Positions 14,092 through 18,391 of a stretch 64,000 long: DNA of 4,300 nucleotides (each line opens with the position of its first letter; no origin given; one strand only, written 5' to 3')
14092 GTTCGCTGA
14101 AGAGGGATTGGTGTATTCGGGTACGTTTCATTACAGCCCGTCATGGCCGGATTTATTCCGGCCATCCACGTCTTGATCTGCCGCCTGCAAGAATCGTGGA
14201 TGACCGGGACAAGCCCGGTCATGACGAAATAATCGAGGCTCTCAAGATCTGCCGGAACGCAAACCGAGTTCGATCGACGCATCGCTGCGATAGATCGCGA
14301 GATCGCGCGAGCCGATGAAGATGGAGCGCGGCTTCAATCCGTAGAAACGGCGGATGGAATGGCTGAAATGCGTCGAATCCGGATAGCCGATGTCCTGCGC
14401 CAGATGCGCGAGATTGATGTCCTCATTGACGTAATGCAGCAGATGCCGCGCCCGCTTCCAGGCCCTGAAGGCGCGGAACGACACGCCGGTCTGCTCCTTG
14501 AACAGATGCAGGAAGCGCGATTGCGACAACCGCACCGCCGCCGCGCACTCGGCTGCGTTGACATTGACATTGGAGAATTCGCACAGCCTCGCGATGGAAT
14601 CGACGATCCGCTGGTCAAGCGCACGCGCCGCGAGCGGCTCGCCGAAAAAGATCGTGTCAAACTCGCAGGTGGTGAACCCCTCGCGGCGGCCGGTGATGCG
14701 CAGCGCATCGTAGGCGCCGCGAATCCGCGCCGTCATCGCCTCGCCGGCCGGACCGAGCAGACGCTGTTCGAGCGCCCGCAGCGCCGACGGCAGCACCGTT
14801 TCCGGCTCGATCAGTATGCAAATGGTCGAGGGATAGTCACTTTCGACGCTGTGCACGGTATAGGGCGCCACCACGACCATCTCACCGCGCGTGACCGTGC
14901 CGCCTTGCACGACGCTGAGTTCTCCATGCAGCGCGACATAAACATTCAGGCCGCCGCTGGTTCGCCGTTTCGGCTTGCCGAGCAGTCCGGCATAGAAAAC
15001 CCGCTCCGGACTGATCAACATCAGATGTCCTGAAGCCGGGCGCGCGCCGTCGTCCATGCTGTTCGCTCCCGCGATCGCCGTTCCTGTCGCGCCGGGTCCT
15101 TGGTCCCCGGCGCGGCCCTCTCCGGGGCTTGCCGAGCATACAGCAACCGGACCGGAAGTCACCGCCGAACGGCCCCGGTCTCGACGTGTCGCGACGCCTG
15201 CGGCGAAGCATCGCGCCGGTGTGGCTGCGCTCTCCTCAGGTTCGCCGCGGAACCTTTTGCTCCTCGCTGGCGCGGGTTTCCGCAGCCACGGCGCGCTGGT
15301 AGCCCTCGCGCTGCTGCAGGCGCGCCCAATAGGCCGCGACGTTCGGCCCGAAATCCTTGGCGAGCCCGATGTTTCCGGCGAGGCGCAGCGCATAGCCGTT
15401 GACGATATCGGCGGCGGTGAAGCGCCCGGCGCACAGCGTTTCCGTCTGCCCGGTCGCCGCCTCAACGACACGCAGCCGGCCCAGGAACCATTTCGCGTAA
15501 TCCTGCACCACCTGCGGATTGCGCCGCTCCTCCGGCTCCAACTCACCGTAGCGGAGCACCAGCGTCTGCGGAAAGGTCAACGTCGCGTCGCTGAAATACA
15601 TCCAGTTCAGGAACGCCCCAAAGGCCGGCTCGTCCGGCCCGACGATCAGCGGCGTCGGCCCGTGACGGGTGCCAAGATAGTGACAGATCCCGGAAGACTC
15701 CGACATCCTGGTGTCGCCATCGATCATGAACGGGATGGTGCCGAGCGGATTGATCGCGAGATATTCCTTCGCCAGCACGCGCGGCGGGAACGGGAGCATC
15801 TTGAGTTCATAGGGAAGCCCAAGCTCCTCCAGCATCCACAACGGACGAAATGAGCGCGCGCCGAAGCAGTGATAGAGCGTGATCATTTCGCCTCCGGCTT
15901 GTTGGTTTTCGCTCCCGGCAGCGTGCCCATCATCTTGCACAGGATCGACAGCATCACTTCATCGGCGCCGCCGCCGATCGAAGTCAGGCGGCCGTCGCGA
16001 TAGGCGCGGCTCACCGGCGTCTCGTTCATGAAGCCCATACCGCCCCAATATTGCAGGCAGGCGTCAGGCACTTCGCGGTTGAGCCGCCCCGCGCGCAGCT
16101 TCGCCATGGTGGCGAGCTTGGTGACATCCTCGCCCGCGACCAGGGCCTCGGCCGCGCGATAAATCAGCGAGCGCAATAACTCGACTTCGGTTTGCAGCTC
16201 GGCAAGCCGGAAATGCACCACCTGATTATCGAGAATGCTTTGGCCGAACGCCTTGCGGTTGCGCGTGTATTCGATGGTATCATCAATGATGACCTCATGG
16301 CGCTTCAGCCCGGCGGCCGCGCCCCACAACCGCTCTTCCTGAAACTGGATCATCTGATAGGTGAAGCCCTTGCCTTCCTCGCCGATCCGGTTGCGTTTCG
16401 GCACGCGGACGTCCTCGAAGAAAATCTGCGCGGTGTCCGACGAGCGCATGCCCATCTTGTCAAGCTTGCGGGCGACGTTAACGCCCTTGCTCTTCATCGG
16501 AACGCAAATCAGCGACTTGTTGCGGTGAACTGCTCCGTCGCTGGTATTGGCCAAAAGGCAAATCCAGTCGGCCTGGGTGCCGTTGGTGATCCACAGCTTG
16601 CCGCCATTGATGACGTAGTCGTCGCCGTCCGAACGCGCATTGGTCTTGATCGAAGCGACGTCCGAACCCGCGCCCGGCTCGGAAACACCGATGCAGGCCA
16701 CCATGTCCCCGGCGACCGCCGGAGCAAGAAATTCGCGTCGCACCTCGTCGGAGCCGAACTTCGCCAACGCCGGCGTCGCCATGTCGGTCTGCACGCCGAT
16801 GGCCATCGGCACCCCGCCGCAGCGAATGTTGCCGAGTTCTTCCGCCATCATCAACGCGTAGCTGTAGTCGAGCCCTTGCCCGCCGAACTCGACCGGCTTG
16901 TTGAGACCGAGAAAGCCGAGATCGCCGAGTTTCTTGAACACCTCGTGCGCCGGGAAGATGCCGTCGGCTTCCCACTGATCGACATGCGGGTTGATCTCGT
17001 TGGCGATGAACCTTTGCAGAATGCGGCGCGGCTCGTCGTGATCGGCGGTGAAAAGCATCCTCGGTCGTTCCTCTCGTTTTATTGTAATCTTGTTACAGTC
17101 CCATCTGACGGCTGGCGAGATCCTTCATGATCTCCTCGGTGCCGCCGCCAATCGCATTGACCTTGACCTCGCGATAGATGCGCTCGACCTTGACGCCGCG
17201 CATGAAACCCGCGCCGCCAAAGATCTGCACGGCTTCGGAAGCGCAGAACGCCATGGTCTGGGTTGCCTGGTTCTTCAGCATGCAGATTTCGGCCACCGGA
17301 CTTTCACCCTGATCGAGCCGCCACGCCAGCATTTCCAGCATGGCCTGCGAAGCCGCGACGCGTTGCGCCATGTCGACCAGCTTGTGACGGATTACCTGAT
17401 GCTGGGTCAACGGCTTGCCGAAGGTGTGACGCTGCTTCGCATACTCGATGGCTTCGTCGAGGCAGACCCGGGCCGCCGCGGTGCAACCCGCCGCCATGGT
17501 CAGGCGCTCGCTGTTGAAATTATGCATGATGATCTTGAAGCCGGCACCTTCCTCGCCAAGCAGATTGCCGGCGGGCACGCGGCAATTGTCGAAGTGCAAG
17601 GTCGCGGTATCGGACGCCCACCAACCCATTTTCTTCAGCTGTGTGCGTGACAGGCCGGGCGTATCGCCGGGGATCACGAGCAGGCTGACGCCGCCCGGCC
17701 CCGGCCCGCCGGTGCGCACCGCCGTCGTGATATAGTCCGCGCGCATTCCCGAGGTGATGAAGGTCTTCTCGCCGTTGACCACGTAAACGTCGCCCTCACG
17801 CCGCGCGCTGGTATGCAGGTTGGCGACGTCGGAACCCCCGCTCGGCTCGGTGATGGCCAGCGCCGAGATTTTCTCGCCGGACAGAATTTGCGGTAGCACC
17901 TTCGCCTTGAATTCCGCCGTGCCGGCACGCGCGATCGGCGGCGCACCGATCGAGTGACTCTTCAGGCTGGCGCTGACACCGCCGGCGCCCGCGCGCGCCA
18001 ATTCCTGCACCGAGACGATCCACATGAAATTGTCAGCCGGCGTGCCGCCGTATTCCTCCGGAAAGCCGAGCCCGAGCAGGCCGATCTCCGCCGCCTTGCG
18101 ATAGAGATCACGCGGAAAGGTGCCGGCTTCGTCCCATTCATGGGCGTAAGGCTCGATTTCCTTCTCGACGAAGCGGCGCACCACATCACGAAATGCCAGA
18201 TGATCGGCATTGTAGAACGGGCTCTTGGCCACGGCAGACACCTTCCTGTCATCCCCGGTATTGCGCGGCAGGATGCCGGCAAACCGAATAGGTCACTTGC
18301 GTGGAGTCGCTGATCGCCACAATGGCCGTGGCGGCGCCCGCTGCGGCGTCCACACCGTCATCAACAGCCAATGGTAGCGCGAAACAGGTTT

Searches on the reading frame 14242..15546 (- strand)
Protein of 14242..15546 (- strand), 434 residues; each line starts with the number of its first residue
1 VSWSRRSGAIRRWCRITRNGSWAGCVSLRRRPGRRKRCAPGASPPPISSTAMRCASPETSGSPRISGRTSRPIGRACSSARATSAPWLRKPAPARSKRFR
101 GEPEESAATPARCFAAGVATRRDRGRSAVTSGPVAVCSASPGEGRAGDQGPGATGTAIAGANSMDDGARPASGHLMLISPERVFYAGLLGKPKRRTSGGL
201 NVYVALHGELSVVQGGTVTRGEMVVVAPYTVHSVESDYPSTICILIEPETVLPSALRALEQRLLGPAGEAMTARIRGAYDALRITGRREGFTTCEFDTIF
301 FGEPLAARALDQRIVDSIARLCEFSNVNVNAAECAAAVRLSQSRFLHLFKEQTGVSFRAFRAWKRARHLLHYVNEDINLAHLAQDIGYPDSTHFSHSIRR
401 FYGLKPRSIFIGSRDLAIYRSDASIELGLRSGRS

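Call 49: search_protein_families(library=pfam, proteins=[window:14242-15546:-], max_evalue=0.00001)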
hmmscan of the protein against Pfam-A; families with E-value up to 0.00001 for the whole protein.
window:14242-15546:- (434 aa): 2 families
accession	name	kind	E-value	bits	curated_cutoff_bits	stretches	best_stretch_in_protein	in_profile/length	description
PF12833.13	HTH_18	-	2.8e-14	53.6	33.6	1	335-408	2-76/80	Helix-turn-helix domain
PF00165.29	HTH_AraC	-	3e-08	34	26.6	0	376-408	8-39/42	Bacterial regulatory helix-turn-helix proteins, AraC family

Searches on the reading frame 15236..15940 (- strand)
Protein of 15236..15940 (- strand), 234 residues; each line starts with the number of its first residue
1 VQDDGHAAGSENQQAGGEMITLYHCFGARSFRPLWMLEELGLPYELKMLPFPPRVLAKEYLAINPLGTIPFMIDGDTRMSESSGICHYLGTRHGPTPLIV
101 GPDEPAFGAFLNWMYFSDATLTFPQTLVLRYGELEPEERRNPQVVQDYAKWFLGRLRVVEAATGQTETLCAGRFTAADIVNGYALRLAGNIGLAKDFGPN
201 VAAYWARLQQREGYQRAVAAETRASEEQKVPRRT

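Call 49: search_protein_families(library=pfam, proteins=[window:15236-15940:-], max_evalue=0.00001)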
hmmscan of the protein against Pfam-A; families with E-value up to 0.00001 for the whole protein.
window:15236-15940:- (234 aa): 3 families
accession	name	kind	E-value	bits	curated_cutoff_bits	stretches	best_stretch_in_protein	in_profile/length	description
PF13409.12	GST_N_2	-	1.2e-12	48.7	25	1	30-91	5-69/70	Glutathione S-transferase, N-terminal domain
PF13417.12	GST_N_3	-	5.3e-12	46.3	22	1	32-96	12-74/75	Glutathione S-transferase, N-terminal domain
PF02798.26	GST_N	-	1e-09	39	20.9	1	20-89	3-74/76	Glutathione S-transferase, N-terminal domain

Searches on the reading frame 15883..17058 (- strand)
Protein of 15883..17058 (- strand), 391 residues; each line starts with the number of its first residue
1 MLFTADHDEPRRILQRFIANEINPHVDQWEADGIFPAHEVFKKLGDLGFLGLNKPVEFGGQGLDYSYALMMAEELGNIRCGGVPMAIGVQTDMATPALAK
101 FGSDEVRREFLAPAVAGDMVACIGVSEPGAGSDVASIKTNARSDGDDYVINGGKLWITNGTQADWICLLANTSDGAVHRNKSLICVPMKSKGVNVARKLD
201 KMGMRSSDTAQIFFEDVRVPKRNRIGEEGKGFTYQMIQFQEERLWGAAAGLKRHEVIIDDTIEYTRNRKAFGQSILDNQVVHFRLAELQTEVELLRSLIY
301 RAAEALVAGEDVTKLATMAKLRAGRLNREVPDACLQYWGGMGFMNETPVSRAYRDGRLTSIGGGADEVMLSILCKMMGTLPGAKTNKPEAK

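Call 27: search_protein_families(library=ncbifam, proteins=[window:15883-17058:-], max_evalue=1e-40)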
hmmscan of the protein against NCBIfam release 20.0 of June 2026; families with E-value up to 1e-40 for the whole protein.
window:15883-17058:- (391 aa): 11 families
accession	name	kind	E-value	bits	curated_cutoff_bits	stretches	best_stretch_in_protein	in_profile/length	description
NF042972.1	AcrlCoAredClosAcrC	equivalog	4.7e-81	272.4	640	1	3-373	5-372/378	acryloyl-CoA reductase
NF045552.1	GlutCoADH_Des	equivalog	3.3e-67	227.4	470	1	7-371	9-373/387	glutaryl-CoA dehydrogenase Acd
NF043006.1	CyhCrbnylCoADH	equivalog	1e-63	215.6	650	1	15-370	16-368/380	cyclohexane-1-carbonyl-CoA dehydrogenase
NF008997.0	PRK12341.1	equivalog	5.7e-63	213.3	537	1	24-373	27-372/382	acyl-CoA dehydrogenase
NF058590.1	AcCoDHFadEBacil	equivalog_domain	3e-57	194.5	600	1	3-306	21-320/586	acyl-CoA dehydrogenase FadE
NF042439.1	SulpropCoADesulf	equivalog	4.1e-56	190.3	600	1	16-372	6-365/379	3-sulfinopropanoyl-CoA desulfinase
TIGR03207.1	cyc_hxne_CoA_dh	equivalog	1.4e-51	175.4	575.35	1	15-375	13-369/372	cyclohexanecarboxyl-CoA dehydrogenase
NF045652.1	ProlPCPDhRedW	equivalog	1.1e-49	169.2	650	1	11-368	8-364/376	L-prolyl-[peptidyl-carrier protein] dehydrogenase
NF053553.1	prodigi_MBC_PigA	equivalog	6.7e-49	167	500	1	16-378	18-380/381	prodigiosin MBC biosynthesis dehydrogenase PigA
NF037942.1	ac_ACP_DH_MbtN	equivalog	4.8e-41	140.8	700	1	9-376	4-364/376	mycobactin biosynthesis acyl-ACP dehydrogenase MbtN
NF002885.1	PRK03354.1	equivalog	5.2e-41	140.9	540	1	35-375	38-371/378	crotonobetainyl-CoA dehydrogenase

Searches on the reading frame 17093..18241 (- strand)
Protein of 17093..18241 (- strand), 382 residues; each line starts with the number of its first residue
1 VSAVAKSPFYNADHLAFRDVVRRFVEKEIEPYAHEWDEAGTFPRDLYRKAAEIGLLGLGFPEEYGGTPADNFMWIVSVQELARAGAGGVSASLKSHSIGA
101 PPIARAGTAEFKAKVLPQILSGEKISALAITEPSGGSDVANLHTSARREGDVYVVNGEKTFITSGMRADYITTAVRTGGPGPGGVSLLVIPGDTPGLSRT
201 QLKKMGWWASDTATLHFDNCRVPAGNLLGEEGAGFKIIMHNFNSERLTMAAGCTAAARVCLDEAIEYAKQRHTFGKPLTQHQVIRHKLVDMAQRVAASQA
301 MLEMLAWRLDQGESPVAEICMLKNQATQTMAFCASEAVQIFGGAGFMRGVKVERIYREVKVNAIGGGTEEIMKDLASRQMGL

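Call 27: search_protein_families(library=ncbifam, proteins=[window:17093-18241:-], max_evalue=1e-40)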
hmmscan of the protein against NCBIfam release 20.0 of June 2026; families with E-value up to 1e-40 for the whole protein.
window:17093-18241:- (382 aa): 10 families
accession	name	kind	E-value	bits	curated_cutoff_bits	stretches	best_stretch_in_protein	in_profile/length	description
NF042972.1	AcrlCoAredClosAcrC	equivalog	1.5e-94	316.8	640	1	11-379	6-375/378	acryloyl-CoA reductase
NF008997.0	PRK12341.1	equivalog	2.5e-76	257.2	537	1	23-380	18-376/382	acyl-CoA dehydrogenase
NF043006.1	CyhCrbnylCoADH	equivalog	8.8e-75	252.1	650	1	18-378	12-373/380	cyclohexane-1-carbonyl-CoA dehydrogenase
NF058590.1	AcCoDHFadEBacil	equivalog_domain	4.1e-71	240.3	600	1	10-373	21-403/586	acyl-CoA dehydrogenase FadE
NF045552.1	GlutCoADH_Des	equivalog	1.2e-68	232.1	470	1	14-375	9-374/387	glutaryl-CoA dehydrogenase Acd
NF045652.1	ProlPCPDhRedW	equivalog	1.7e-64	218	650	1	15-382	5-375/376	L-prolyl-[peptidyl-carrier protein] dehydrogenase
NF053553.1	prodigi_MBC_PigA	equivalog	1.3e-62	212.1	500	1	15-382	10-381/381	prodigiosin MBC biosynthesis dehydrogenase PigA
TIGR03207.1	cyc_hxne_CoA_dh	equivalog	5.6e-62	209.6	575.35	1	11-379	2-370/372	cyclohexanecarboxyl-CoA dehydrogenase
NF002885.1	PRK03354.1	equivalog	6.3e-61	206.5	540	1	18-379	13-372/378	crotonobetainyl-CoA dehydrogenase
NF042439.1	SulpropCoADesulf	equivalog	2.6e-57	194.3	600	1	20-377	3-367/379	3-sulfinopropanoyl-CoA desulfinase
